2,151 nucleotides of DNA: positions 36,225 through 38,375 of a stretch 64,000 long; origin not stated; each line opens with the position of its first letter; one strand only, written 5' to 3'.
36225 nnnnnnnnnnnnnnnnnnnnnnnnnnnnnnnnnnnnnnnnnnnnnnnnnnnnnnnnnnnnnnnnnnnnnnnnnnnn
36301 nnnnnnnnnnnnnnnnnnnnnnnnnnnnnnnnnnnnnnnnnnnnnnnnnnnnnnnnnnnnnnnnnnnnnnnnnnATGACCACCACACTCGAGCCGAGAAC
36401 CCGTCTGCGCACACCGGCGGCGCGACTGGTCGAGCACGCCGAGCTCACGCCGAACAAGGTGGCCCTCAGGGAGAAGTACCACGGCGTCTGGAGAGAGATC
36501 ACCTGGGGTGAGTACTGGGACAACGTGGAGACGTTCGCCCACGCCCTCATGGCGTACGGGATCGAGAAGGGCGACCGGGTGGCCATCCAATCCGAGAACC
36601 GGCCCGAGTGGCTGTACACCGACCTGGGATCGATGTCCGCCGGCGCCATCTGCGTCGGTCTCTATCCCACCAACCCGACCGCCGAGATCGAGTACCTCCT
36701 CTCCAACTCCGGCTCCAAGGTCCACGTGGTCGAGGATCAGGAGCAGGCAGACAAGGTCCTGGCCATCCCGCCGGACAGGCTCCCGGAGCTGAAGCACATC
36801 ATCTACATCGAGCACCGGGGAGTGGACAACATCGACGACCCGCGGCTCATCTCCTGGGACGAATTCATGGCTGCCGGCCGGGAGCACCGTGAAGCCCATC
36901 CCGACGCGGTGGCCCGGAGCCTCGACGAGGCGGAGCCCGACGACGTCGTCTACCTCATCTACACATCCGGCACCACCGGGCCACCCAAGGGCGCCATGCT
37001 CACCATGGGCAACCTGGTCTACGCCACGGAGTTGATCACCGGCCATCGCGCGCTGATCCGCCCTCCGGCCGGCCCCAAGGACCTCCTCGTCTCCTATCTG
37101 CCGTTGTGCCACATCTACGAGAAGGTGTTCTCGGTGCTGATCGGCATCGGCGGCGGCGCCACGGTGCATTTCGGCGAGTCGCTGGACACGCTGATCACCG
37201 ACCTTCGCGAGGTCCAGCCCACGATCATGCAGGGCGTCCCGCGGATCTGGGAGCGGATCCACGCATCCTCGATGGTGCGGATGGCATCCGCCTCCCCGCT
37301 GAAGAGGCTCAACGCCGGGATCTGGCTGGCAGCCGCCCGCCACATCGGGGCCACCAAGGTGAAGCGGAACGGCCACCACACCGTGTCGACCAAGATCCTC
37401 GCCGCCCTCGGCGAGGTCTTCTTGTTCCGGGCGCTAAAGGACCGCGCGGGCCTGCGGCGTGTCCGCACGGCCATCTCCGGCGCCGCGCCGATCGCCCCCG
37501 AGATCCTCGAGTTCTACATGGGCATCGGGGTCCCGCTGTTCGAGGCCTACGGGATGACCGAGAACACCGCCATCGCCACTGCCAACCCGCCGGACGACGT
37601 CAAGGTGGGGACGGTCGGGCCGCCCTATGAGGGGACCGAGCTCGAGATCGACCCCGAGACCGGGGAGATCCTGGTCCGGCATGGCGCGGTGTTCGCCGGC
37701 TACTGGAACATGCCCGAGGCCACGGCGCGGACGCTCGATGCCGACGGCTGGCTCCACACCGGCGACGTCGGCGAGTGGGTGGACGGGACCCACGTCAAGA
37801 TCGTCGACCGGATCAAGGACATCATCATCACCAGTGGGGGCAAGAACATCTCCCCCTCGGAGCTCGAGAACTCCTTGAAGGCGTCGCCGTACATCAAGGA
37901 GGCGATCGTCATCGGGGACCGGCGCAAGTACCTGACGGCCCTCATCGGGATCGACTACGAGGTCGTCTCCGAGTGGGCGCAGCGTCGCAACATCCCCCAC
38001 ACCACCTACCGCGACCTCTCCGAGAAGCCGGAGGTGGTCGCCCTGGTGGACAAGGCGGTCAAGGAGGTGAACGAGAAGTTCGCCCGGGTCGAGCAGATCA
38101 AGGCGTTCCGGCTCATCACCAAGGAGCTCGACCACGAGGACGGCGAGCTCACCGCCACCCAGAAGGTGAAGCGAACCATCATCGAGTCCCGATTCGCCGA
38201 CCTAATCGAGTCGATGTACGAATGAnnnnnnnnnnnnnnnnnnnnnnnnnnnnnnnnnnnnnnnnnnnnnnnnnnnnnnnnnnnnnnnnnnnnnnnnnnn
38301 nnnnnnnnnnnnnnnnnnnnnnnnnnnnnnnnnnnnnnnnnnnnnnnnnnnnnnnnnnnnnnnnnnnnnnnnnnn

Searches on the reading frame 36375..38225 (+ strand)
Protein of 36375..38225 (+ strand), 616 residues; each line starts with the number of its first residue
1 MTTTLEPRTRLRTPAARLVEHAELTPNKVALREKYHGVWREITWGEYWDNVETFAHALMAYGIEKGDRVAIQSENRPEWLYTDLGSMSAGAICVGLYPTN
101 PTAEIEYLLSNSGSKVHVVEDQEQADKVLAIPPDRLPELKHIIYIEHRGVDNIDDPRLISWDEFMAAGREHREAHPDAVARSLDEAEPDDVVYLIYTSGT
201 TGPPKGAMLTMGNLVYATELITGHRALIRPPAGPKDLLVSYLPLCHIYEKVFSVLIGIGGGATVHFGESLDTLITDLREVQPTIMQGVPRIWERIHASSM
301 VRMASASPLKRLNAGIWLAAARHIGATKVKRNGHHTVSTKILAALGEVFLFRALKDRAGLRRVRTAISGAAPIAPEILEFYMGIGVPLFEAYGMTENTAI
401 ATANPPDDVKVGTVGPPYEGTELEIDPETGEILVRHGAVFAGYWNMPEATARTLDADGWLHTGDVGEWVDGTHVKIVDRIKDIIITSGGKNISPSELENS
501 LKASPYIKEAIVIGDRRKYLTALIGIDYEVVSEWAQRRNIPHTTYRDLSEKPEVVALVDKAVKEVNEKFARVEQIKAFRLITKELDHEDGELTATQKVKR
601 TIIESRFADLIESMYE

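Call 94: search_protein_families(library=pfam, proteins=[window:36375-38225:+], max_evalue=0.00001)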
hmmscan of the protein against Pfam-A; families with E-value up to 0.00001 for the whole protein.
window:36375-38225:+ (616 aa): 2 families
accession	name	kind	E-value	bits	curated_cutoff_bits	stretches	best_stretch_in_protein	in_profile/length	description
PF00501.34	AMP-binding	-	2.5e-79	267.3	29.9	1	20-444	3-384/384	AMP-binding enzyme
PF23562.2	AMP-binding_C_3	-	2.3e-14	54.3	20.8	1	482-616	2-121/124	AMP-binding enzyme C-terminal domain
